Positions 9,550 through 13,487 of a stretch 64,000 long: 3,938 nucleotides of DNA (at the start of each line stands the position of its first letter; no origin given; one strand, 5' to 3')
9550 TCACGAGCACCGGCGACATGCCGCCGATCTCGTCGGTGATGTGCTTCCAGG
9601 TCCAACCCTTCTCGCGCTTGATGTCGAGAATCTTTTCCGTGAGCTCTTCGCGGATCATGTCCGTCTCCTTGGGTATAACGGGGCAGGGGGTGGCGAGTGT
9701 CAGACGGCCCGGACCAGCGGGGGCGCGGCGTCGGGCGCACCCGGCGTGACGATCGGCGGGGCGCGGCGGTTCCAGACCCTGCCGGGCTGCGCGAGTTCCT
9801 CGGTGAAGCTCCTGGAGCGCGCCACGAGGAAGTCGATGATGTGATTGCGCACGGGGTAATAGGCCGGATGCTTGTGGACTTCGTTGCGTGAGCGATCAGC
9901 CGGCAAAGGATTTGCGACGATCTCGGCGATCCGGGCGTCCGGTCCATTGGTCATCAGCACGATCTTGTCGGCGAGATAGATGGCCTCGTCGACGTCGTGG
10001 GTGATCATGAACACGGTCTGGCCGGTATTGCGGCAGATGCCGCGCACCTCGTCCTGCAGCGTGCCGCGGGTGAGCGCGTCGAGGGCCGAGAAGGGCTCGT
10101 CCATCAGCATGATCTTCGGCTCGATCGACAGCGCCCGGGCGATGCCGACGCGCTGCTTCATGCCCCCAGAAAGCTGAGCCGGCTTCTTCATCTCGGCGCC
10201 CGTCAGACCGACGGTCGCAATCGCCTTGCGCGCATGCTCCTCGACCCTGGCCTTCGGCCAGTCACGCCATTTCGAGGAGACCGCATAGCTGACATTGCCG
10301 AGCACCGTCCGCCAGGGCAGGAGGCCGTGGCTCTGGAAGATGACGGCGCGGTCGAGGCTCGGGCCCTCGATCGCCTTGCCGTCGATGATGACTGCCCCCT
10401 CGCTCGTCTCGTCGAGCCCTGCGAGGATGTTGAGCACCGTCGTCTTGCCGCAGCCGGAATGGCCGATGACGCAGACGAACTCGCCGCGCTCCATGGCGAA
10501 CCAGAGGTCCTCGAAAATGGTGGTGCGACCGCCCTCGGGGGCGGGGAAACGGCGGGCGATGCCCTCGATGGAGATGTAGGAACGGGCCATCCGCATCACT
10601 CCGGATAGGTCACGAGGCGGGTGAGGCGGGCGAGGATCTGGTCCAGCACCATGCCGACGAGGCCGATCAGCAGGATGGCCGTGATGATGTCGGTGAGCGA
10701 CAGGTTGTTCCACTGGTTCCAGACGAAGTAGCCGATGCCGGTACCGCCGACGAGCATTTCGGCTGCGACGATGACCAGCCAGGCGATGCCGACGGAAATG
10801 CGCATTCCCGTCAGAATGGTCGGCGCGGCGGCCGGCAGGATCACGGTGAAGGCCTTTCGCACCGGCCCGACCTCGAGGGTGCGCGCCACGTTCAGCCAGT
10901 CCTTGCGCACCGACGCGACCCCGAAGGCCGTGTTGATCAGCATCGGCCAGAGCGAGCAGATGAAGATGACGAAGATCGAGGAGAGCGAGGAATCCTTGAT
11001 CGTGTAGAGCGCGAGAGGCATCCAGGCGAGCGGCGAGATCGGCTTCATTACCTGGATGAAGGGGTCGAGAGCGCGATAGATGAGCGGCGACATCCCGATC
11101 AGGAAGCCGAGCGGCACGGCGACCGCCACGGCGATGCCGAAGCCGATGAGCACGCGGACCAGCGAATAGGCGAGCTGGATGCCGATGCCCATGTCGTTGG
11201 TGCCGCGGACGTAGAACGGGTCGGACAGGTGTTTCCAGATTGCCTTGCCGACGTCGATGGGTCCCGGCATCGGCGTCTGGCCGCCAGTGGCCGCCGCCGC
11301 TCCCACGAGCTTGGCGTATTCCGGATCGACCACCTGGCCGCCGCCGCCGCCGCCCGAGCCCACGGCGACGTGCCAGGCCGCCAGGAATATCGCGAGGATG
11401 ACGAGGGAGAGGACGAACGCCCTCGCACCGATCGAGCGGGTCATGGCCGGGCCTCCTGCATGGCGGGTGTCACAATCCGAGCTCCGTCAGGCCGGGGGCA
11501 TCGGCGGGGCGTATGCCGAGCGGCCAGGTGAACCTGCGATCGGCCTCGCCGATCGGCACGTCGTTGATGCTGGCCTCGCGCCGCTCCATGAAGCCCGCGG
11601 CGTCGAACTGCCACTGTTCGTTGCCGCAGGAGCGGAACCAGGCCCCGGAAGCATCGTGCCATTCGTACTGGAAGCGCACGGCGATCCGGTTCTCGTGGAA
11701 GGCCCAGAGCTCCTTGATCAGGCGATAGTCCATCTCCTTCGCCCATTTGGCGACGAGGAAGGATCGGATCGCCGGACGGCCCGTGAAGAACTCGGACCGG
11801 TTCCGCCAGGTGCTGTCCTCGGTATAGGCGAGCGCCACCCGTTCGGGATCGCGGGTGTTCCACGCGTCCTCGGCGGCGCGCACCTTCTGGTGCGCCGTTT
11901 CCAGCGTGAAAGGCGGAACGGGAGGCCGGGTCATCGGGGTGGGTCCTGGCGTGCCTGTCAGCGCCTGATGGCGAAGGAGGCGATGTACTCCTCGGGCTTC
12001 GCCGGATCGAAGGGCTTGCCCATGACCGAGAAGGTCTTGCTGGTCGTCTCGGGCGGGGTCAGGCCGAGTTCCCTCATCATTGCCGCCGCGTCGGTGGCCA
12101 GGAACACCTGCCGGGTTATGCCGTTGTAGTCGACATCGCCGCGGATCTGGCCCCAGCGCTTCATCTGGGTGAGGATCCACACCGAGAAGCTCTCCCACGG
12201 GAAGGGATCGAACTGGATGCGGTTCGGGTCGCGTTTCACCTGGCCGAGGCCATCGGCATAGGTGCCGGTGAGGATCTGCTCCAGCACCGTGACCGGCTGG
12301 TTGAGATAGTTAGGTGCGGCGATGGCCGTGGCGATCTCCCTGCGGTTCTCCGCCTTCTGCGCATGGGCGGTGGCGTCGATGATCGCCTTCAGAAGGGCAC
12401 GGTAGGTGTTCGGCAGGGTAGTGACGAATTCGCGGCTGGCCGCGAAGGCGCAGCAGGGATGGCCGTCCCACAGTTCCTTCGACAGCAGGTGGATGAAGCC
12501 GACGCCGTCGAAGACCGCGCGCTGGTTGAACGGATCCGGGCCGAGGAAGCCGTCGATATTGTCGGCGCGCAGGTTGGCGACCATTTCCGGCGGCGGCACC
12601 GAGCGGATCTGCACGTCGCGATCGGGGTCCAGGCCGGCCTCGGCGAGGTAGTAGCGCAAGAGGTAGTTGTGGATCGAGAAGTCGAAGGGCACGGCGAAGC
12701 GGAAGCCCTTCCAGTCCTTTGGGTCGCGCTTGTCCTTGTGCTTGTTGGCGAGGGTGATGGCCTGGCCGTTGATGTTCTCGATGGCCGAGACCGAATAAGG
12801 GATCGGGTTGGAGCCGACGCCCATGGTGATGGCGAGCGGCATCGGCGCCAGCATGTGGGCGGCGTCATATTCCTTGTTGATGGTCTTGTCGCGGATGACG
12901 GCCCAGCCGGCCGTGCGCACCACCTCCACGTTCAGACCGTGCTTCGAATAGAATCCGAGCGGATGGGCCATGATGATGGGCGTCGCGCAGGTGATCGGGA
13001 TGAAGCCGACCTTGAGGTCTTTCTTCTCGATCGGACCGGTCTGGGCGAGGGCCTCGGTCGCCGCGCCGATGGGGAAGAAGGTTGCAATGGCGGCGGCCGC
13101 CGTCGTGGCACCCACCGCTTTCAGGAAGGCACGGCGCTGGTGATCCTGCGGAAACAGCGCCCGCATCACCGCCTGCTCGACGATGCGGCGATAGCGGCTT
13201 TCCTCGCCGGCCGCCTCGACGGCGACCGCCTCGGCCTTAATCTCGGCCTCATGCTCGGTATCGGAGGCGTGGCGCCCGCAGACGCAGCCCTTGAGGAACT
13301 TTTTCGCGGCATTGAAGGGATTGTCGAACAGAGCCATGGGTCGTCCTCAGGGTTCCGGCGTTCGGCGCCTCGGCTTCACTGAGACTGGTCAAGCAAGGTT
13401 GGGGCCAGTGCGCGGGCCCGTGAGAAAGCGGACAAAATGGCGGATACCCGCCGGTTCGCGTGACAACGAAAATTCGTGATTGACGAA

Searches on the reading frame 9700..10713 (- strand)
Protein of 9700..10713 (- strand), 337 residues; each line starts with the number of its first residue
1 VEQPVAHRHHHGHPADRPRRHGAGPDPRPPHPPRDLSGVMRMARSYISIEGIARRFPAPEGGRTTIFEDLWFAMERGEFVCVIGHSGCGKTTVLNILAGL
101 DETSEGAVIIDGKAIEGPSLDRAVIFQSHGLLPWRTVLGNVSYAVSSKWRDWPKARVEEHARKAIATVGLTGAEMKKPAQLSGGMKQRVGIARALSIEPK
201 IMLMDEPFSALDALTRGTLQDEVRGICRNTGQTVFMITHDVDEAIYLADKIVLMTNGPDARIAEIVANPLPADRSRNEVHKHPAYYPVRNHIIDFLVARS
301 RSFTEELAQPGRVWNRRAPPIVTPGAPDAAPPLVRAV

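Call 63: search_protein_families(library=pfam, proteins=[window:9700-10713:-], max_evalue=0.00001)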
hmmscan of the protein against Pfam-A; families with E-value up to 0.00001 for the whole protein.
window:9700-10713:- (337 aa): 1 family
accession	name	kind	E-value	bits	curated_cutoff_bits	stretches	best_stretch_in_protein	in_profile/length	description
PF00005.33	ABC_tran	-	1e-28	101.1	25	1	68-208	2-136/137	ABC transporter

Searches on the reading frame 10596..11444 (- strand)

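Call 63: search_protein_families(library=pfam, proteins=[window:10596-11444:-], max_evalue=0.00001)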
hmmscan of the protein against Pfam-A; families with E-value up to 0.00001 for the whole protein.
window:10596-11444:- (282 aa): 1 family
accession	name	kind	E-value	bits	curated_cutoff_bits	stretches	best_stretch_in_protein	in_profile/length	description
PF00528.27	BPD_transp_1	-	1.1e-19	71.4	26.4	1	109-276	1-176/184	Binding-protein-dependent transport system inner membrane component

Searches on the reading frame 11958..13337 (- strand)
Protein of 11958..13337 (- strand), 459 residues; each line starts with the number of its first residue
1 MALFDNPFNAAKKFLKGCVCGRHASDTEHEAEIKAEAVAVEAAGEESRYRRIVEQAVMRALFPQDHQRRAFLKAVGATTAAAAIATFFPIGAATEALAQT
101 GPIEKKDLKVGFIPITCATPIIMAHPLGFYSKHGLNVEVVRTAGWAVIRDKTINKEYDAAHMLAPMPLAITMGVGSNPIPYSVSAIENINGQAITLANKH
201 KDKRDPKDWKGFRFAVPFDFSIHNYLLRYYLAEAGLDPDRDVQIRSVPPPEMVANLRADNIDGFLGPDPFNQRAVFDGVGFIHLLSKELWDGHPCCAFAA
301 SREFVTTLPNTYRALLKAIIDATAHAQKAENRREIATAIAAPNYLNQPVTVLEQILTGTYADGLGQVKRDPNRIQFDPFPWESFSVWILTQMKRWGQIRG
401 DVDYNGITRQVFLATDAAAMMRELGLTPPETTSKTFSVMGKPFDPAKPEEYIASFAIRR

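Call 36: search_protein_families(library=pfam, proteins=[window:11958-13337:-], max_evalue=0.00001)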
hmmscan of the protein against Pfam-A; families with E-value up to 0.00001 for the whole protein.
window:11958-13337:- (459 aa): 2 families
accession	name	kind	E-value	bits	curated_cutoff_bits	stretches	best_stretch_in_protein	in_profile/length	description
PF13379.11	NMT1_2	-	6.5e-86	288.7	24.7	1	103-340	3-252/252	NMT1-like family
PF09084.16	NMT1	-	5.3e-07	30.2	20.5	1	119-326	5-209/216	NMT1/THI5 like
